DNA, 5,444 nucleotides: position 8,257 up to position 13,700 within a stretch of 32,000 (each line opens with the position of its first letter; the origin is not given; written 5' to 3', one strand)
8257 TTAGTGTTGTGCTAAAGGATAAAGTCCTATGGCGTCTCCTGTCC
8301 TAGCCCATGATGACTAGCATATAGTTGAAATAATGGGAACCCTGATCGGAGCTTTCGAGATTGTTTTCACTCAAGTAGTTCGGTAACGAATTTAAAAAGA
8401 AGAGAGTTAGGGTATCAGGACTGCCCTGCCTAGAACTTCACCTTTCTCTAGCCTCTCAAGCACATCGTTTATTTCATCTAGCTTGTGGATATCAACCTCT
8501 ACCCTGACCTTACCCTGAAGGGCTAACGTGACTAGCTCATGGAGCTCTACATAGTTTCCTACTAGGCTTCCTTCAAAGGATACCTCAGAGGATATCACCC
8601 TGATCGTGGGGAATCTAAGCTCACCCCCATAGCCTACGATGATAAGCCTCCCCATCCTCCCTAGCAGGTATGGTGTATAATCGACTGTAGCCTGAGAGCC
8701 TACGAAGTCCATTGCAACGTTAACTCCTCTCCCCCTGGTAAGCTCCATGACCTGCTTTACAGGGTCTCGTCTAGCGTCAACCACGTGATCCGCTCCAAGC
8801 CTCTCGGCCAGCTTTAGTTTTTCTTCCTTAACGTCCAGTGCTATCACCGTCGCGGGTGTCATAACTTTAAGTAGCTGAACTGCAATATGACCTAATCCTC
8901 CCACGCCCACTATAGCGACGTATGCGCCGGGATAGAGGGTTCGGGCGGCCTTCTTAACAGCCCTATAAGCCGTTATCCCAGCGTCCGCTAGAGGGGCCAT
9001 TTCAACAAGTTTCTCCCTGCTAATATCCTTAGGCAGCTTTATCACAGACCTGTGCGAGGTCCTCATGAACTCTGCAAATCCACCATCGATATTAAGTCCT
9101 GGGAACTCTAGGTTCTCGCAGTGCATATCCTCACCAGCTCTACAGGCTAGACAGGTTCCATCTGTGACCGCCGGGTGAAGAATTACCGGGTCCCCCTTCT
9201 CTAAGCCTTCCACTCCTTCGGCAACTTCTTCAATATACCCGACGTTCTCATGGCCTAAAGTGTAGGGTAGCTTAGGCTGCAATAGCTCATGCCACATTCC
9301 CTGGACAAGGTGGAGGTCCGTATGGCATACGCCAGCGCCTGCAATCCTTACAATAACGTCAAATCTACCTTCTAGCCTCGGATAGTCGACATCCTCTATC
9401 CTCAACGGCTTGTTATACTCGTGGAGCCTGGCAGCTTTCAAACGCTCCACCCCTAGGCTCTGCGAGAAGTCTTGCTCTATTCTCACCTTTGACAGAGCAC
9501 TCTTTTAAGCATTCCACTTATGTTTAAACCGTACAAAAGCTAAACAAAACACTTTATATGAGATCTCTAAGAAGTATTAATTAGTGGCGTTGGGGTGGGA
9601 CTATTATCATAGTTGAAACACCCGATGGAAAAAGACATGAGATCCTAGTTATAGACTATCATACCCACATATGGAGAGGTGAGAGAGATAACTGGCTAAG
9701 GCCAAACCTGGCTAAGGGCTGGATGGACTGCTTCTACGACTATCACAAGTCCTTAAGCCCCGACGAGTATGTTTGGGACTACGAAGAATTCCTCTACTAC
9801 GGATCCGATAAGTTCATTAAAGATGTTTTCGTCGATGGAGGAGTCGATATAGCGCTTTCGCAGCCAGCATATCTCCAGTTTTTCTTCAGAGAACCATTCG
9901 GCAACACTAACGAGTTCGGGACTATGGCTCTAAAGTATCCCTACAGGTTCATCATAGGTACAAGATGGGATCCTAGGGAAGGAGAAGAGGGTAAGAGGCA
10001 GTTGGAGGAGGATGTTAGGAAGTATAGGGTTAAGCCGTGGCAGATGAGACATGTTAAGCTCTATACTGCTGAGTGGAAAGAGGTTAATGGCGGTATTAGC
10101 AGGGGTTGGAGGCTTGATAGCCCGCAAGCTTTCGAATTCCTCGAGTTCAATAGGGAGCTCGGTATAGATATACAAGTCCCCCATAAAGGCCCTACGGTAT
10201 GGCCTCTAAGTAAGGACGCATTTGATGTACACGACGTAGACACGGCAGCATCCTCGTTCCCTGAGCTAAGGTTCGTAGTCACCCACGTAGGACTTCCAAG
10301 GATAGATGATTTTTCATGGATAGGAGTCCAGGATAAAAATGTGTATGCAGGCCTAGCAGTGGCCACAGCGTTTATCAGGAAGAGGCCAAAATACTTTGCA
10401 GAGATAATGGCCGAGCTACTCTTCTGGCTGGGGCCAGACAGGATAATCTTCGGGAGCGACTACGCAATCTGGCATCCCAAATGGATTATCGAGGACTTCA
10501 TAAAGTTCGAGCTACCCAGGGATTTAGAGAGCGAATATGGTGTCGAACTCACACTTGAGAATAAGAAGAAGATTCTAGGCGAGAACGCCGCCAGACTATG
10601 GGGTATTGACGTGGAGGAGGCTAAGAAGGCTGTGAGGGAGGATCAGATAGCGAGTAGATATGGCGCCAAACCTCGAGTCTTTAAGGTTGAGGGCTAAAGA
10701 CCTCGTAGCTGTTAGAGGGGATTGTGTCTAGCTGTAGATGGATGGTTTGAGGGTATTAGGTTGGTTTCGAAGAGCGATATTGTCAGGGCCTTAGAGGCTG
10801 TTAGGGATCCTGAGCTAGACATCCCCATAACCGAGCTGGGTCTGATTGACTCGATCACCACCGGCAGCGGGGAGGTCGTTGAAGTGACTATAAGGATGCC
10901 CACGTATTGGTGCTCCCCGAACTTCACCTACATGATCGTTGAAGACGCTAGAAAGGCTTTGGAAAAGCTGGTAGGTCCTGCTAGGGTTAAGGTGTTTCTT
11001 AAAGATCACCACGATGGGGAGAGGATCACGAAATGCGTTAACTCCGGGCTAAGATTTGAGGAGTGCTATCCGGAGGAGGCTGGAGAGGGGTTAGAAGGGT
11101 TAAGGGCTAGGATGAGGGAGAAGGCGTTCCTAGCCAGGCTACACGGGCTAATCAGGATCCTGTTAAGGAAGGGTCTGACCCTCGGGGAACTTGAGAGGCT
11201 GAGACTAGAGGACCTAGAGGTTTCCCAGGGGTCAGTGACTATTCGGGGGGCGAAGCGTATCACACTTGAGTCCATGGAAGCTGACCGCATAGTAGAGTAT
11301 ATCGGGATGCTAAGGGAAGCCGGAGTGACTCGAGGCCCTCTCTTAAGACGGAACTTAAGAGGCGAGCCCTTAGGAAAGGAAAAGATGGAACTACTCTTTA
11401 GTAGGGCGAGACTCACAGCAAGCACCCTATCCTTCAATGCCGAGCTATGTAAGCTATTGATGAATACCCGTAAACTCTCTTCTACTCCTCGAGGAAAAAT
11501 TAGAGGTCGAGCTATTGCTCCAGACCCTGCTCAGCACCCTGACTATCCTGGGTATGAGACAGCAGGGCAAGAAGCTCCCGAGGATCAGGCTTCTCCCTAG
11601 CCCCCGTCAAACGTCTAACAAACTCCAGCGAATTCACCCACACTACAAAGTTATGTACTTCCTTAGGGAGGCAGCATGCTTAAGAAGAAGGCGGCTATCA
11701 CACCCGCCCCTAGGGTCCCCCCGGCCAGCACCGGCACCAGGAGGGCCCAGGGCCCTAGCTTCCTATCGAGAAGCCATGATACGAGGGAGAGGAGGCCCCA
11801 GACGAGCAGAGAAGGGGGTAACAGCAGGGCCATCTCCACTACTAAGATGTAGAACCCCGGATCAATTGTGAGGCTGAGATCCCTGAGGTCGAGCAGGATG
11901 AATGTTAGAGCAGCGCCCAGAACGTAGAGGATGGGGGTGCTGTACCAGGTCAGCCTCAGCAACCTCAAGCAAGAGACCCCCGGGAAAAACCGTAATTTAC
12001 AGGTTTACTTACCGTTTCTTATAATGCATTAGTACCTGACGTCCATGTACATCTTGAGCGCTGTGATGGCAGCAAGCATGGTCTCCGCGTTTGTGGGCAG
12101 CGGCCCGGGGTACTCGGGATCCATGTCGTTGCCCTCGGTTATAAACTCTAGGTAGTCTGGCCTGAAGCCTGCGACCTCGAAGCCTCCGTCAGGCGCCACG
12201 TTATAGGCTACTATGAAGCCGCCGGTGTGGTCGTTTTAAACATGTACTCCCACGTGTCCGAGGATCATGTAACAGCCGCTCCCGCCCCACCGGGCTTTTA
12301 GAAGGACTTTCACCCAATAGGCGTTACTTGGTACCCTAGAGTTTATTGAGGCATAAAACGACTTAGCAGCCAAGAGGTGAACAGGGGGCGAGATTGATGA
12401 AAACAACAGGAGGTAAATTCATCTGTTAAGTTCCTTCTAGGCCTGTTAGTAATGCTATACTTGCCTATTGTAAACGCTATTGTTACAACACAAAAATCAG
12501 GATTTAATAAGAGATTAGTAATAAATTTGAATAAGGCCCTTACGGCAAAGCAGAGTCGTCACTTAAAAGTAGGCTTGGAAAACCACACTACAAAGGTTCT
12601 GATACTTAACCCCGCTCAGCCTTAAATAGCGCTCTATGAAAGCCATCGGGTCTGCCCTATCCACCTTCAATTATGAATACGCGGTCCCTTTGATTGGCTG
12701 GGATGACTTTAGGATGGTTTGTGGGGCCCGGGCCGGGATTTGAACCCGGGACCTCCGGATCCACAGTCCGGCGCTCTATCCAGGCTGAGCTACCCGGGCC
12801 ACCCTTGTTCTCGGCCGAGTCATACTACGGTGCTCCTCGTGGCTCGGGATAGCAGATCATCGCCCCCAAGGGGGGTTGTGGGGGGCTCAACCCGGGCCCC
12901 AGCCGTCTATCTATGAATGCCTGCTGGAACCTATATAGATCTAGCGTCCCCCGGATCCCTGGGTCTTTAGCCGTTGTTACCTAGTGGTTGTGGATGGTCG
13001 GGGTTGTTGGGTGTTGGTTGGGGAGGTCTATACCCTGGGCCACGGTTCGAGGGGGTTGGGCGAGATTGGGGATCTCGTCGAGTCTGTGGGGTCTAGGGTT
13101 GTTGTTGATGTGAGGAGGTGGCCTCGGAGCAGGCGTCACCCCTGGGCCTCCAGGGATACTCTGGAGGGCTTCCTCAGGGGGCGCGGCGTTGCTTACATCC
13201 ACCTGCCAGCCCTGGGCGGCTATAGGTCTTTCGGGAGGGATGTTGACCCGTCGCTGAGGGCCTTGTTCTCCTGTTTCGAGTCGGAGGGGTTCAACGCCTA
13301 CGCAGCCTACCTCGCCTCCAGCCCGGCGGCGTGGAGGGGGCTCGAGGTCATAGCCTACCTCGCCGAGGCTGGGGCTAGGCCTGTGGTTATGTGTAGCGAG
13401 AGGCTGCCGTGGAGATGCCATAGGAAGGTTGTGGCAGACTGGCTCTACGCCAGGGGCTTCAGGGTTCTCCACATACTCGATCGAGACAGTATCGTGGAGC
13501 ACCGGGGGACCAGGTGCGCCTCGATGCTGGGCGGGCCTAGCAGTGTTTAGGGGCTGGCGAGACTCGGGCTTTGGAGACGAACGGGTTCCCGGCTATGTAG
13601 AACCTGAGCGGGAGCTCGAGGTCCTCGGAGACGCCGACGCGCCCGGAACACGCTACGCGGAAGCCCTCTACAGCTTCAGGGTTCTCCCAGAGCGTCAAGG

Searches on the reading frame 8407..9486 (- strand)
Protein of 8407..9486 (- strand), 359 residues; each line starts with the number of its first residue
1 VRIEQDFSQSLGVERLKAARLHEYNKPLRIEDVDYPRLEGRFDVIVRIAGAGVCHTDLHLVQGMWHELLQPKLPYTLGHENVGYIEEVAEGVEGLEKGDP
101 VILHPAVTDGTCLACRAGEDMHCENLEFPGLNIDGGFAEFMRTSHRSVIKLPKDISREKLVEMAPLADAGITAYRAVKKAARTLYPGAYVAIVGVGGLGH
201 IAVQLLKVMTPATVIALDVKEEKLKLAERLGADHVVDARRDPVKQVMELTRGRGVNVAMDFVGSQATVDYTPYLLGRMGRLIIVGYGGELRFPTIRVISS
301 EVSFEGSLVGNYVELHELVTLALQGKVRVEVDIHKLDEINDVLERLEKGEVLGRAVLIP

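Call 51: search_protein_families(library=pfam, proteins=[window:8407-9486:-], max_evalue=0.001)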
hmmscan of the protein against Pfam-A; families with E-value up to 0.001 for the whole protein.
window:8407-9486:- (359 aa): 4 families
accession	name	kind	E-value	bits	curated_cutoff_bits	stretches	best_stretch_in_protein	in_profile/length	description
PF00107.32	ADH_zinc_N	-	3.9e-28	98.4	31.8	1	197-321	1-126/129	Zinc-binding dehydrogenase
PF08240.17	ADH_N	-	5.9e-27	94.4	23.5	1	43-153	4-104/104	Alcohol dehydrogenase GroES-like domain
PF13602.12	ADH_zinc_N_2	-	2.3e-13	51.6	27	1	230-357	1-134/134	Zinc-binding dehydrogenase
PF16912.11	Glu_dehyd_C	-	0.00049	20.1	34.9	1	177-250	21-97/211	Glucose dehydrogenase C-terminus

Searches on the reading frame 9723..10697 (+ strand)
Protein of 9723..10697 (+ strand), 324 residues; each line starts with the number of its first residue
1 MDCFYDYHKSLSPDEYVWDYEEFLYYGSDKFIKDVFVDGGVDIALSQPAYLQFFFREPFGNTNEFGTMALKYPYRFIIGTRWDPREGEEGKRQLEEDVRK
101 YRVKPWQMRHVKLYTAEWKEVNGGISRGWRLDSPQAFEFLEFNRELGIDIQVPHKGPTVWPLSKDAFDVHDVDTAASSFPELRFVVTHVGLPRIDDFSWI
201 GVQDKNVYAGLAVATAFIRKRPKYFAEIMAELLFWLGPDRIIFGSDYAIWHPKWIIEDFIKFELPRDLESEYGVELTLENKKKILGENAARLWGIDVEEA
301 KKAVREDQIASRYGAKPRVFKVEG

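Call 51: search_protein_families(library=pfam, proteins=[window:9723-10697:+], max_evalue=0.001)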
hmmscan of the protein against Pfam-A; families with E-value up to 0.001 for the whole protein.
window:9723-10697:+ (324 aa): 1 family
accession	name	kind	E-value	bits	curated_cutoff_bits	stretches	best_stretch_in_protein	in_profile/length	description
PF04909.20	Amidohydro_2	-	4.1e-47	161.8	26.4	1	6-295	2-289/289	Amidohydrolase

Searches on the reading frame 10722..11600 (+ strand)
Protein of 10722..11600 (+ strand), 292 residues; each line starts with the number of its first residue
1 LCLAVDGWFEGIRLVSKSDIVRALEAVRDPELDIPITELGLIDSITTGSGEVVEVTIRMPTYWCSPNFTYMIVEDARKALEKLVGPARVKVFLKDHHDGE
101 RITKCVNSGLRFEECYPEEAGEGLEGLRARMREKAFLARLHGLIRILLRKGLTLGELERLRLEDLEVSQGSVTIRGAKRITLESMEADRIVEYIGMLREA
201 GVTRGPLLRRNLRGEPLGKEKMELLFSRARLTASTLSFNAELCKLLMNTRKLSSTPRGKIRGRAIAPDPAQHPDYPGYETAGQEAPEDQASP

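Call 51: search_protein_families(library=pfam, proteins=[window:10722-11600:+], max_evalue=0.001)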
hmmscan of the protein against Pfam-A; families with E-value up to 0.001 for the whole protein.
window:10722-11600:+ (292 aa): 1 family
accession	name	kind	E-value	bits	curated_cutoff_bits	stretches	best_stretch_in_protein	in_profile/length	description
PF01883.24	FeS_assembly_P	-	4.5e-12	46.5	23.5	1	17-91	1-71/73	Iron-sulfur cluster assembly protein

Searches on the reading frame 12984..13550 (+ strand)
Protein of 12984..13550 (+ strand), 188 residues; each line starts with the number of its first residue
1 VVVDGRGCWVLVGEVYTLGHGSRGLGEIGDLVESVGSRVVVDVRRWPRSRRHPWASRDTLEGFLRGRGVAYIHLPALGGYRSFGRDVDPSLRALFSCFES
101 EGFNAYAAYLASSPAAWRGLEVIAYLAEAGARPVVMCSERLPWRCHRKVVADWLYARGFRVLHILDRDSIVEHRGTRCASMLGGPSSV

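Call 51: search_protein_families(library=pfam, proteins=[window:12984-13550:+], max_evalue=0.001)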
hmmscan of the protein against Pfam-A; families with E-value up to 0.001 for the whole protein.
window:12984-13550:+ (188 aa): 1 family
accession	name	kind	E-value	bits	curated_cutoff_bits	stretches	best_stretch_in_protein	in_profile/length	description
PF04343.18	DUF488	-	2.3e-28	99.7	22.2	1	27-154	4-121/121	Domain of unknown function DUF488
